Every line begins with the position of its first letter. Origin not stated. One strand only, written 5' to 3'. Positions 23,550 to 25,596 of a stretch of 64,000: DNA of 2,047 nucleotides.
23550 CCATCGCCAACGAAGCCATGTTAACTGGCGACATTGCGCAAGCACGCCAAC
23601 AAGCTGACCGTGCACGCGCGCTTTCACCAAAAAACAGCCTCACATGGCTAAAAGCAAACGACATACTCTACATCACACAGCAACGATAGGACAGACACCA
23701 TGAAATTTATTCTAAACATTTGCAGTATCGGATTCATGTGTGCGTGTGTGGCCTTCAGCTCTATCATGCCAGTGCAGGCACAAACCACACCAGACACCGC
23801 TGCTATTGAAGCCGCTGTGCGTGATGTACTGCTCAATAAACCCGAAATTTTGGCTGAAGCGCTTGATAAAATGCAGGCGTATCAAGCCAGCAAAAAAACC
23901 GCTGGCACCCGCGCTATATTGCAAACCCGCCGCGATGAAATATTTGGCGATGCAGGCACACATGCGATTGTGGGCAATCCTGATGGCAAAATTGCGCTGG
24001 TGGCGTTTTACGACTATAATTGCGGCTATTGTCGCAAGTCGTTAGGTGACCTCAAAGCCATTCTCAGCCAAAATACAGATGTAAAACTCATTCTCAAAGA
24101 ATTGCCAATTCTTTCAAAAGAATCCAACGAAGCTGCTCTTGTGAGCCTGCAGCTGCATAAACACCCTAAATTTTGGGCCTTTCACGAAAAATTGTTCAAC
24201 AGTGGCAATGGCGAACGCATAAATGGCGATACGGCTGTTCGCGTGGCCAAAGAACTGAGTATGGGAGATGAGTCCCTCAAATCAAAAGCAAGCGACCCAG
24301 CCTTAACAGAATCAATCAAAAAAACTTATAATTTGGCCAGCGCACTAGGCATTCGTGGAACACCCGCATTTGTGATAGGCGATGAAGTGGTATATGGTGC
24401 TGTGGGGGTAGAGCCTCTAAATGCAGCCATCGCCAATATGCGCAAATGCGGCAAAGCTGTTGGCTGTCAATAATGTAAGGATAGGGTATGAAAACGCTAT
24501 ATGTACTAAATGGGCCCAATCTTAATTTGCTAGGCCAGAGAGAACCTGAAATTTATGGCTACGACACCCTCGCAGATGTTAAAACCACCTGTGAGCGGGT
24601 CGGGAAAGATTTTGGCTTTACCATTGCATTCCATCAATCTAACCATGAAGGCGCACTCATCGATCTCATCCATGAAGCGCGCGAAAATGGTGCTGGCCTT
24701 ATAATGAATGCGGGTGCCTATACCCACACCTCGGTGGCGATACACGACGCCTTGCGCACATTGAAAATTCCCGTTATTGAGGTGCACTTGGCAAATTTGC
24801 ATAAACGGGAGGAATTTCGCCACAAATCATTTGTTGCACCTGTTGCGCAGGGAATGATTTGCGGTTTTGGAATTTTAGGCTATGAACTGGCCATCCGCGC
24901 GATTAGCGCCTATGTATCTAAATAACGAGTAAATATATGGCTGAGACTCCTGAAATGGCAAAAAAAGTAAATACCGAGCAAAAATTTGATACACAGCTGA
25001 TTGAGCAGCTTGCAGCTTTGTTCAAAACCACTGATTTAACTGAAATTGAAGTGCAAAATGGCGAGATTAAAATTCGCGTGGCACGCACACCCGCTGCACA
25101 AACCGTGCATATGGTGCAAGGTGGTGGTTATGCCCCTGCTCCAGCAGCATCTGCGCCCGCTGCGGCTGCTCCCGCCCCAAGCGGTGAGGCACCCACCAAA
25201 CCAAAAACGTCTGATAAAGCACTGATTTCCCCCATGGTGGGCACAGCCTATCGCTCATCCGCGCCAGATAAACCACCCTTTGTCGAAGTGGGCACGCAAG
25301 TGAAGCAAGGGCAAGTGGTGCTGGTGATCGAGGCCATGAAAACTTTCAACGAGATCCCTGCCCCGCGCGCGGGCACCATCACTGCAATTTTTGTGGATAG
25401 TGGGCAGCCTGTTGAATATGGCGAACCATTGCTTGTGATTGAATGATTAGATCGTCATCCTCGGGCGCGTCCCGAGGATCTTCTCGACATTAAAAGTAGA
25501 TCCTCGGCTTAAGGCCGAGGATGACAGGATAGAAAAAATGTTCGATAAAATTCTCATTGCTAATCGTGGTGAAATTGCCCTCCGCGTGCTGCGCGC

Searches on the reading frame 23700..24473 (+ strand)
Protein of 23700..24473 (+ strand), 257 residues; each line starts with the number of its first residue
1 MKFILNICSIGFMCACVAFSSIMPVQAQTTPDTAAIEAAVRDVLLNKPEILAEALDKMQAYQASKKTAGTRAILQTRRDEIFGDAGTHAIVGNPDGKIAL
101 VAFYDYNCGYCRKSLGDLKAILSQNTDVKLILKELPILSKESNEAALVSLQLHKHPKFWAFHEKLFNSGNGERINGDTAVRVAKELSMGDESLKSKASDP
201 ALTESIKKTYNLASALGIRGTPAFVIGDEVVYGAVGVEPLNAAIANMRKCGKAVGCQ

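Call 40: search_protein_families(library=pfam, proteins=[window:23700-24473:+], max_evalue=0.00001)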
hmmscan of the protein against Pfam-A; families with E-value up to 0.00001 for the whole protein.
window:23700-24473:+ (257 aa): 4 families
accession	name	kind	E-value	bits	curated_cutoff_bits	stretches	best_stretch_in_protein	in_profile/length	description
PF01323.26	DSBA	-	6.9e-19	68.8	25.6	1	100-244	2-190/191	DSBA-like thioredoxin domain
PF13462.12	Thioredoxin_4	-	6e-17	62.8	23.2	1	86-244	3-163/165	Thioredoxin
PF13098.12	Thioredoxin_2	-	5.6e-08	33.5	27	1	95-232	4-92/104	Thioredoxin-like domain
PF18312.6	ScsC_N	-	2.7e-07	30.6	25.8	1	32-63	1-32/34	Copper resistance protein ScsC N-terminal domain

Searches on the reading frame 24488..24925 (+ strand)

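Call 40: search_protein_families(library=pfam, proteins=[window:24488-24925:+], max_evalue=0.00001)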
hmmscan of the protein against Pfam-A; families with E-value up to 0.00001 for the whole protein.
window:24488-24925:+ (145 aa): 1 family
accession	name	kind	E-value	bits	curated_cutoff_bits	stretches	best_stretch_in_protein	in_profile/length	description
PF01220.24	DHquinase_II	-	9.4e-60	200.8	23.3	1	4-139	2-137/138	Dehydroquinase class II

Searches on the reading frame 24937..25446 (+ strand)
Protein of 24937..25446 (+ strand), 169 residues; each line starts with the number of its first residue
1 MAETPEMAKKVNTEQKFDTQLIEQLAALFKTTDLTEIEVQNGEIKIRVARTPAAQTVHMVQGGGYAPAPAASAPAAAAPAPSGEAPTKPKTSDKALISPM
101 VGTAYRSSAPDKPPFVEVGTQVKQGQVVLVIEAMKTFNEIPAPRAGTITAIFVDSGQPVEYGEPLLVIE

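Call 40: search_protein_families(library=pfam, proteins=[window:24937-25446:+], max_evalue=0.00001)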
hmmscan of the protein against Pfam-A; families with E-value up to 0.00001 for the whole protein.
window:24937-25446:+ (169 aa): 2 families
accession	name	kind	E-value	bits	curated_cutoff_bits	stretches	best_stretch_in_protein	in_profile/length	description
PF00364.28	Biotin_lipoyl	-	7.5e-22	77.4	22.1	1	96-168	3-73/73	Biotin-requiring enzyme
PF13533.13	Biotin_lipoyl_2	-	6.7e-07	29.4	29.8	0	143-169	6-32/32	Biotin-lipoyl like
